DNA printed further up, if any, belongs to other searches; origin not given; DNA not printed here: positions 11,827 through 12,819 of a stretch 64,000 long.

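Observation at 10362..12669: Elp3-like radical-SAM/GNAT enzyme divergently paired with a Trm9-like methyltransferase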

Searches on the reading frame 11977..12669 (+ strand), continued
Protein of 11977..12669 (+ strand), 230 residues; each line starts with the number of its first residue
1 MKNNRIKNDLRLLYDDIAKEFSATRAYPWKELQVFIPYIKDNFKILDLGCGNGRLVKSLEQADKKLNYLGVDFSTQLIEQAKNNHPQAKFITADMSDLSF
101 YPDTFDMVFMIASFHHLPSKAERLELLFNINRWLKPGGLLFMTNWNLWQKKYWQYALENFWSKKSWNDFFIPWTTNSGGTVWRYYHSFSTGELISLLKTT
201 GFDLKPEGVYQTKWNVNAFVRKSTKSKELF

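Call 37: fold_search(model_id=the predicted structure, library=pdb)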
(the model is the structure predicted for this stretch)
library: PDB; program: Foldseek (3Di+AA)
matches with E <= 10: 1987; with E <= 0.001: 1299
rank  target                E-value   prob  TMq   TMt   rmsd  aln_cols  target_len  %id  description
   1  3sm3                  2.7e-16  1.00  0.70  0.76   3.1       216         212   26  Crystal Structure of SAM-dependent methyltransferases Q8PUK2_METMA from Methanosarcina mazei. Northeast Structural Genom (released 2011-07-20)
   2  5cm2_Z                6.4e-16  1.00  0.68  0.84   3.1       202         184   24  Structure of Y. lipolytica Trm9-Trm112 complex, a methyltransferase modifying U34 in the anticodon loop of some tRNAs (released 2015-10-21)
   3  8owx_B                2.5e-14  1.00  0.68  0.64   5.2       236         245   20  Crystal Structure of METTL6 bound to SAH (released 2024-05-08)
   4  7f1e_A                3.2e-14  1.00  0.68  0.64   5.0       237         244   18  Structure of METTL6 bound with SAM (released 2022-01-12)
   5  3d2l_C                6.7e-14  1.00  0.66  0.63   5.7       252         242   18  Crystal structure of SAM-dependent methyltransferase (ZP_00538691.1) from EXIGUOBACTERIUM SP. 255-15 at 1.90 A resolut (released 2008-05-20)
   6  4iv8_A                1.5e-13  1.00  0.57  0.54   5.3       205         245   21  Crystal structure of N-methyl transferase from Plasmodium knowlesi complexed with S-adenosyl methionine (released 2014-02-19)
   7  7f1e_B                1.7e-13  1.00  0.69  0.69   7.1       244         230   19  Structure of METTL6 bound with SAM (released 2022-01-12)
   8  3d2l_A                2.4e-13  1.00  0.61  0.59   7.9       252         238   17  Crystal structure of SAM-dependent methyltransferase (ZP_00538691.1) from EXIGUOBACTERIUM SP. 255-15 at 1.90 A resolut (released 2008-05-20)
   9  3l8d                  2.9e-13  1.00  0.58  0.65   5.8       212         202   21  Crystal structure of methyltransferase from Bacillus Thuringiensis (released 2010-01-12)
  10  1ve3_B                3.2e-13  1.00  0.66  0.67   5.5       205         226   21  Crystal structure of PH0226 protein from Pyrococcus horikoshii OT3 (released 2005-05-24)
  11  3e23                  3.7e-13  1.00  0.64  0.74   4.6       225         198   20  Crystal structure of the RPA2492 protein in complex with SAM from Rhodopseudomonas palustris, Northeast Structural Genom (released 2008-09-30)
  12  8p7b_A                4.7e-13  1.00  0.70  0.68   7.9       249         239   19  CryoEM structure of METTL6 tRNA SerRS complex in a 1:2:2 stoichiometry (released 2024-06-12)
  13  4iv0_A                6.9e-13  1.00  0.57  0.50   3.2       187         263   23  Crystal structure of N-methyl transferase from Plasmodium vivax complexed with S-adenosyl methionine and phosphate (released 2014-02-19)
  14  7ezg                  6.9e-13  1.00  0.73  0.62   4.1       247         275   18  The structure of the human METTL6 enzyme in complex with SAH (released 2022-01-12)
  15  4mwz_A                9.4e-13  1.00  0.57  0.52   3.1       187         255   23  Crystal structure of N-methyl transferase from Plasmodium vivax complexed with S-adenosyl methionine, phosphate and am (released 2014-10-01)
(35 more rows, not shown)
